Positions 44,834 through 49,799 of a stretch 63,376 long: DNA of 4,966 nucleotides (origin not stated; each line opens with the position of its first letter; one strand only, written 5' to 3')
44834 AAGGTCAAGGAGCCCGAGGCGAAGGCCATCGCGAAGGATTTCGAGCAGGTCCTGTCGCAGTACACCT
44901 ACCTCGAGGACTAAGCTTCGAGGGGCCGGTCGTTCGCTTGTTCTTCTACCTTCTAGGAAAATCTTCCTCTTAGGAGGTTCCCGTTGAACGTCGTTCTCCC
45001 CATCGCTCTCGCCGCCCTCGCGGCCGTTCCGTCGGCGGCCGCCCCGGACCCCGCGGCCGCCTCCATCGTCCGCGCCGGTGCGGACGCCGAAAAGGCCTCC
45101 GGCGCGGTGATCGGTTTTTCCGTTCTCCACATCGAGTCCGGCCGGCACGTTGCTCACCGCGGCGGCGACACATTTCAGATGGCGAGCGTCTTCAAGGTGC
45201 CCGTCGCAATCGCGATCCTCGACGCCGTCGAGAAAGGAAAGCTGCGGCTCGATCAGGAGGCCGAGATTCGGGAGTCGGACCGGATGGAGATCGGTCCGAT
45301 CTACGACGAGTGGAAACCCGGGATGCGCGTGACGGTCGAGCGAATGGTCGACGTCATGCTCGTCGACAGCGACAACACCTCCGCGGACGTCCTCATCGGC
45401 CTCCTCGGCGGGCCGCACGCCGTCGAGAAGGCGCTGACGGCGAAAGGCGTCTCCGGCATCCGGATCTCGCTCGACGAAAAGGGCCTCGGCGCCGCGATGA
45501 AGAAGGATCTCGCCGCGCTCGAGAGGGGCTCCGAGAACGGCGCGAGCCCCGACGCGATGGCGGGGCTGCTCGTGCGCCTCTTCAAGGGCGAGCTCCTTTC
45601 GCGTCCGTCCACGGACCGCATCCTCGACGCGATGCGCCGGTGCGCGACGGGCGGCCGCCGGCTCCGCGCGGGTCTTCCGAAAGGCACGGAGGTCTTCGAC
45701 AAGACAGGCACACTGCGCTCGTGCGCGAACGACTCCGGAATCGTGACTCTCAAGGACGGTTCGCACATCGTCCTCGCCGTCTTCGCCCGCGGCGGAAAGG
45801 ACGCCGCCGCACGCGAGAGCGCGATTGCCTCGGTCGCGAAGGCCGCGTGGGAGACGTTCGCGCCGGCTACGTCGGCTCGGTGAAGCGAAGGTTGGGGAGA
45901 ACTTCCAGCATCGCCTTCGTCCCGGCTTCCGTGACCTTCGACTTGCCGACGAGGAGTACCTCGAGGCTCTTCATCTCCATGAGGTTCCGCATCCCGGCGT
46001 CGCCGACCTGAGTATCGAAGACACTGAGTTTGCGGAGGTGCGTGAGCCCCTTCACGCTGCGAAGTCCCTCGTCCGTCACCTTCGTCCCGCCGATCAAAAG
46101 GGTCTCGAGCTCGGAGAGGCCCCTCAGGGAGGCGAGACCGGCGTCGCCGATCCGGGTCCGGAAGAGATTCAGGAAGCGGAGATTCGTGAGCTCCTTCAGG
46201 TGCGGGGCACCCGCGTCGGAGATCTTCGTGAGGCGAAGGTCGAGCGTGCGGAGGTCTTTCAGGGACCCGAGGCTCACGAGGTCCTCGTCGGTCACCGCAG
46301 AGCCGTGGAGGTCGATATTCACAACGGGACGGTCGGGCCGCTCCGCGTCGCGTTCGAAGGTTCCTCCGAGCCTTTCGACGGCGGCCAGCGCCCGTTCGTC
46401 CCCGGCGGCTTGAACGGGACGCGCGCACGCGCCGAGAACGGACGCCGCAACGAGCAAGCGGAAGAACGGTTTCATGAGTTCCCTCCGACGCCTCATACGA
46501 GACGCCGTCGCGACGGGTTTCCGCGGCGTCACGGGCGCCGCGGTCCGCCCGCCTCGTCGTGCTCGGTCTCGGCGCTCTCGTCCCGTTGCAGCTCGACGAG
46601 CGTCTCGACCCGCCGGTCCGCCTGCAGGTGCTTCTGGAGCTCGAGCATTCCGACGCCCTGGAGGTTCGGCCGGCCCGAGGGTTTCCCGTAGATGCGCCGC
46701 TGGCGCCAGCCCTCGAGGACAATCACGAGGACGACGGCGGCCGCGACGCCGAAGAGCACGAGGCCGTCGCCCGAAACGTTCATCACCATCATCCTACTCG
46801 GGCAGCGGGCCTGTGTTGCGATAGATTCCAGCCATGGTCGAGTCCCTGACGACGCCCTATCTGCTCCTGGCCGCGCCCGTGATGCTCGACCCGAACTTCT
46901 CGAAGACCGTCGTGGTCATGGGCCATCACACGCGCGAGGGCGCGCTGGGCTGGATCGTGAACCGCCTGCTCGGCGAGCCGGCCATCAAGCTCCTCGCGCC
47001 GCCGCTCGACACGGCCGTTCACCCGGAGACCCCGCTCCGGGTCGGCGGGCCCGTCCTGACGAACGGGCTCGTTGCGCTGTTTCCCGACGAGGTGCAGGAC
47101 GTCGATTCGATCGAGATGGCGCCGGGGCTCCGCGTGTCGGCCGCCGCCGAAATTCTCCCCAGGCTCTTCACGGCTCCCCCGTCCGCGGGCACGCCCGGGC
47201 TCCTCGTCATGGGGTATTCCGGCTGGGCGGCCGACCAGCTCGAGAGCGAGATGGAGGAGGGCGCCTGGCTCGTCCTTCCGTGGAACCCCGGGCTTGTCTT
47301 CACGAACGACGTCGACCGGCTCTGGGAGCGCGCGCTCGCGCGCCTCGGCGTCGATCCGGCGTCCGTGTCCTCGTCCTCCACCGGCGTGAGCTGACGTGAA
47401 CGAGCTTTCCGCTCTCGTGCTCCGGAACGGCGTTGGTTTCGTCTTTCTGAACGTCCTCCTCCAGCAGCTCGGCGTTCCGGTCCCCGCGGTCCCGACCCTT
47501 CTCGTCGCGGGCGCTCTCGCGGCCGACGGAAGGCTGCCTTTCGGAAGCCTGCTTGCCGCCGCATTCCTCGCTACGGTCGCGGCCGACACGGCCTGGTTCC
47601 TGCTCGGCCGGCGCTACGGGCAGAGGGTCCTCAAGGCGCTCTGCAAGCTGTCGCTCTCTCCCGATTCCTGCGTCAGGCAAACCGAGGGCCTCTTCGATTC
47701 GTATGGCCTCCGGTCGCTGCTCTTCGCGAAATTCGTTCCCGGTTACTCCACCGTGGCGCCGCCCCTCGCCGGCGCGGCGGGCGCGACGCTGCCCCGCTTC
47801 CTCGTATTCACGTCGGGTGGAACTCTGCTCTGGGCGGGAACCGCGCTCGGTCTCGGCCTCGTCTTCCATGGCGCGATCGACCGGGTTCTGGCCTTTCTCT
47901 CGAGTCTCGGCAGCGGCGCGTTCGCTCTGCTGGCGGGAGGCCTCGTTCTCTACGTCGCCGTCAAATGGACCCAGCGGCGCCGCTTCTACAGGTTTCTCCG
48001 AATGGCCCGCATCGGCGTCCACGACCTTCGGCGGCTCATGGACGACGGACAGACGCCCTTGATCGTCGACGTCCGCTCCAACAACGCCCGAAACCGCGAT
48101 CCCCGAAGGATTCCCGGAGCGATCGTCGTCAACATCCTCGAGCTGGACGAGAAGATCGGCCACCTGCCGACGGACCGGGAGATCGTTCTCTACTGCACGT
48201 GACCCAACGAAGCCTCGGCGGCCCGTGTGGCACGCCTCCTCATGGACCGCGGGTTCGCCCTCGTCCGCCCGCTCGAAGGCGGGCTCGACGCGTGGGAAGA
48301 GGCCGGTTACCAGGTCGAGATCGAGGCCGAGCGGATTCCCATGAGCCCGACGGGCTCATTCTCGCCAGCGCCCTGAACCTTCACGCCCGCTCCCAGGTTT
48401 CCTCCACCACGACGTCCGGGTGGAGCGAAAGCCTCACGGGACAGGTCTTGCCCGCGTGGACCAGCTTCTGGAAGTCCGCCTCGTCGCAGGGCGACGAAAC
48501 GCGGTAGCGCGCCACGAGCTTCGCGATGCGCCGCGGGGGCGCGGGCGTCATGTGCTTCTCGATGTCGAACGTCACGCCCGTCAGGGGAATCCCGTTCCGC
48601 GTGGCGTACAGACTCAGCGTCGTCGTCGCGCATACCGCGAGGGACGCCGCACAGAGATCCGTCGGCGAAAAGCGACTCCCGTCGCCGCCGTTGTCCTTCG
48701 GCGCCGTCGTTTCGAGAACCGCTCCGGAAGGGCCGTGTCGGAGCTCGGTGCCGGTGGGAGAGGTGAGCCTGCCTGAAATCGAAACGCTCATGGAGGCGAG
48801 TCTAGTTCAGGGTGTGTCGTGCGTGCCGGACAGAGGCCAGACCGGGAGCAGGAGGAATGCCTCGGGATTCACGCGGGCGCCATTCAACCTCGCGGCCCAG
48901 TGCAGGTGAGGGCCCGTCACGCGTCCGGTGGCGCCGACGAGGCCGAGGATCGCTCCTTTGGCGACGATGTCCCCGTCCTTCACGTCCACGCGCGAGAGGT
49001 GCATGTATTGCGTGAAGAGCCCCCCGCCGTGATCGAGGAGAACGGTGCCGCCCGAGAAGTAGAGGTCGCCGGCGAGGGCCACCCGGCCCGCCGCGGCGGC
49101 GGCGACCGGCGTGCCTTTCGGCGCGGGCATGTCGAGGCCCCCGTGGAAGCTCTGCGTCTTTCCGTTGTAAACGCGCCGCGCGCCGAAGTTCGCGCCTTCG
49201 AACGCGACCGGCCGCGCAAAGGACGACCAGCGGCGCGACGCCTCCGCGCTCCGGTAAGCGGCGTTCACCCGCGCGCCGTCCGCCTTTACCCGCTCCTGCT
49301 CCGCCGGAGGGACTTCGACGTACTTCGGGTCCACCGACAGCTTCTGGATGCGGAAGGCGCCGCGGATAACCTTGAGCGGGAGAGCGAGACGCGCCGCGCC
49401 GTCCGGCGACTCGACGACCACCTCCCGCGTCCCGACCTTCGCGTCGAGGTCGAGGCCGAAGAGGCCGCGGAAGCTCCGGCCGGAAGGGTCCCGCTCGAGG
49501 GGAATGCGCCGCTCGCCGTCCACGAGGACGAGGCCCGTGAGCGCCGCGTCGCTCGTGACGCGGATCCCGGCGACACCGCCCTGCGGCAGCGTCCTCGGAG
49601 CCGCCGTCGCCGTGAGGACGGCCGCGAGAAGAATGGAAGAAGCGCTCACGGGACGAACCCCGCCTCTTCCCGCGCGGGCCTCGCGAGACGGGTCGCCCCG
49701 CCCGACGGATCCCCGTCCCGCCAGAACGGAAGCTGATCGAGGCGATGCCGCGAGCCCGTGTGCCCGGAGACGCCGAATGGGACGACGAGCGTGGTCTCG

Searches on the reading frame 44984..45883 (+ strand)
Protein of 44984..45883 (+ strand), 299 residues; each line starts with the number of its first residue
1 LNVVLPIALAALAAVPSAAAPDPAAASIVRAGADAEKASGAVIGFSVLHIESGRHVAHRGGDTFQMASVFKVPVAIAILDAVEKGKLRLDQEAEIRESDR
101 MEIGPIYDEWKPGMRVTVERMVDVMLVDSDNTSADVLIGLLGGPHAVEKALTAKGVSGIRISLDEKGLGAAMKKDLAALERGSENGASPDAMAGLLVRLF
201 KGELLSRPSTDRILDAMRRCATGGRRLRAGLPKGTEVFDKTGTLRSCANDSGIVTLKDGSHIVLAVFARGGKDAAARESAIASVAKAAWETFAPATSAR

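Call 63: search_protein_families(library=pfam, proteins=[window:44984-45883:+], max_evalue=0.001)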
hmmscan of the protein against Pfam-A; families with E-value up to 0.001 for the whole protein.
window:44984-45883:+ (299 aa): 3 families
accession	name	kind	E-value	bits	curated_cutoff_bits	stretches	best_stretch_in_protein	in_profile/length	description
PF13354.11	Beta-lactamase2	-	7.4e-49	166.4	22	1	44-267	1-213/214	Beta-lactamase enzyme family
PF00144.29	Beta-lactamase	-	6.2e-12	45.8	27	1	38-92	10-78/329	Beta-lactamase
PF02113.21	Peptidase_S13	-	1.4e-06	27.8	22.8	1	121-282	277-438/444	D-Ala-D-Ala carboxypeptidase 3 (S13) family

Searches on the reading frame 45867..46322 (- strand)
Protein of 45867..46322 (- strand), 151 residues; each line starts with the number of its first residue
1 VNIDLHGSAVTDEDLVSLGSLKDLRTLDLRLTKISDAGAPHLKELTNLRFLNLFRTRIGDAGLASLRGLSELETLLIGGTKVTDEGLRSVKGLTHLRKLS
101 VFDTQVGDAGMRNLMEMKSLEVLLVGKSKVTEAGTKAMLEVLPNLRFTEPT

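Call 63: search_protein_families(library=pfam, proteins=[window:45867-46322:-], max_evalue=0.001)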
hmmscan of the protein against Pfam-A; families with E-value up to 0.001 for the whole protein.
window:45867-46322:- (151 aa): 5 families
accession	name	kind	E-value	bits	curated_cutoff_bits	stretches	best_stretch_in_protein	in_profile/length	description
PF12799.13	LRR_4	-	2e-15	56.9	27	1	24-61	3-39/44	Leucine Rich repeats (2 copies)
PF13516.12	LRR_6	-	1.3e-13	50.3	23.4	0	46-66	3-23/24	Leucine Rich repeat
PF23598.1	LRR_14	-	1e-10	41.4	40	1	13-142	13-144/353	Leucine-rich repeat region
PF13855.12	LRR_8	-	1.1e-06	28.7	27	1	2-58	5-61/61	Leucine rich repeat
PF24758.1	LRR_At5g56370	-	3.2e-05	24.2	27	0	64-126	31-94/227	FBD-associated F-box protein At5g56370, LRR repeats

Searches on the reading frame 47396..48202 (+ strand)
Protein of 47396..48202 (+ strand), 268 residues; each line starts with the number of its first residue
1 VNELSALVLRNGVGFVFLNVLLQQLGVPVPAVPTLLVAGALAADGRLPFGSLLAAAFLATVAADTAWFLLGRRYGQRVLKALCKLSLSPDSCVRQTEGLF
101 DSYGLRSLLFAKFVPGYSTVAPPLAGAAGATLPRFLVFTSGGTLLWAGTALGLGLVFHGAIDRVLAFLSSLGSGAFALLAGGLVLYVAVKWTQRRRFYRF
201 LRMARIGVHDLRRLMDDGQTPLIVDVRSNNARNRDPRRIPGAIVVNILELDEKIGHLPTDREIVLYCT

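Call 63: search_protein_families(library=pfam, proteins=[window:47396-48202:+], max_evalue=0.001)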
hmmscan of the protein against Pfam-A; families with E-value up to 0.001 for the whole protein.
window:47396-48202:+ (268 aa): 2 families
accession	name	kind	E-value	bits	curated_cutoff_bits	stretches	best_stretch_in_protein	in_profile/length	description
PF09335.16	VTT_dom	-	1.1e-11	45.7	33.9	1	29-154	1-121/123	VTT domain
PF00581.25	Rhodanese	-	1.6e-06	28.9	22.2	1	209-267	3-68/102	Rhodanese-like domain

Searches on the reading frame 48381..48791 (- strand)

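Call 63: search_protein_families(library=pfam, proteins=[window:48381-48791:-], max_evalue=0.001)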
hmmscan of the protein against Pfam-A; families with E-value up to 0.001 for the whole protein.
window:48381-48791:- (136 aa): 1 family
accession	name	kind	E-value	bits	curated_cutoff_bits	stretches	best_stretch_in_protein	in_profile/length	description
PF02566.24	OsmC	-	3.3e-16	60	27.5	1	36-130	1-98/100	OsmC-like protein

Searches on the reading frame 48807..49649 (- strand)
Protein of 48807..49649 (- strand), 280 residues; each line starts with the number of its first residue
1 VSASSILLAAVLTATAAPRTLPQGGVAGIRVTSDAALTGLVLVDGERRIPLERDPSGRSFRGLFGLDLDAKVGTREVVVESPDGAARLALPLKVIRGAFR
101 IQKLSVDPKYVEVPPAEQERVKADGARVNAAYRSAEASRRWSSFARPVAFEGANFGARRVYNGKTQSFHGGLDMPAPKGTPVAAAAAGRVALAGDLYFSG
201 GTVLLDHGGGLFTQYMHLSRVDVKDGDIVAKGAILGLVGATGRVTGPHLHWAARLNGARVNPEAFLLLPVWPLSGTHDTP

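Call 53: search_protein_families(library=ncbifam, proteins=[window:48807-49649:-], max_evalue=0.001)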
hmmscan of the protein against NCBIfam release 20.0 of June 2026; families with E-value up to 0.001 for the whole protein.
window:48807-49649:- (280 aa): 15 families
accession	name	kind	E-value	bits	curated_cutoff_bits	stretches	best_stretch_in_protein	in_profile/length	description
NF052530.1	Heli_ShapePgp3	exception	7.9e-49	166.2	300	1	89-266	86-264/270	peptidoglycan metallopeptidase Pgp3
NF053824.1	PdgNdpepShyC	equivalog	2.4e-22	79.5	700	1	152-267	278-394/429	peptidoglycan DD-endopeptidase ShyC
NF008652.0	PRK11649.1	equivalog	4.3e-21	75.1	341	1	154-264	297-408/439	murein DD-endopeptidase MepM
NF053825.1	PdgNdpepShyA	equivalog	6.8e-21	74.4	700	1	164-262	291-389/425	peptidoglycan DD-endopeptidase ShyA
NF050804.1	CellDivDipMCaul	equivalog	4.6e-18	65.4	900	1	169-254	528-614/634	cell division endopeptidase DipM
NF052529.1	PG_M23_Pgp6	exception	9.1e-17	60.8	600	1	153-265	315-431/452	peptidoglycan metallopeptidase Pgp6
NF052336.1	PdgHdaseHSB100310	equivalog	1.6e-15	57.3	500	1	135-258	26-146/316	peptidoglycan hydrolase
NF041208.1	celldiv_DipM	equivalog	8.7e-15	54.8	740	1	139-266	298-417/419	cell division endopeptidase DipM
NF053738.1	S2SprSpoIIQBc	equivalog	1.4e-10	41.2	250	1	178-270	133-227/232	stage II sporulation protein SpoIIQ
NF008644.1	PRK11637.1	equivalog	8.8e-09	34.8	270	1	170-266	287-383/385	murein hydrolase activator EnvC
NF040883.1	amid_act_ActS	equivalog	2e-08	33.8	375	1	170-266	137-233/242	amidase activator ActS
NF008123.1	PRK10871.1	equivalog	8.4e-07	28.7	311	1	169-266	265-362/365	murein hydrolase activator NlpD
NF004799.0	PRK06148.1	subfamily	9.2e-06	23.9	1128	1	126-252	398-536/1015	hypothetical protein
NF047755.1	LIC_10271_M23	exception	4.6e-05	23.3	180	1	171-237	119-185/207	LIC_10271 family cell wall hydrolase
NF047657.1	CellWlHdaseLepto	equivalog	0.00036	20.1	400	1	160-238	119-197/221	hypothetical protein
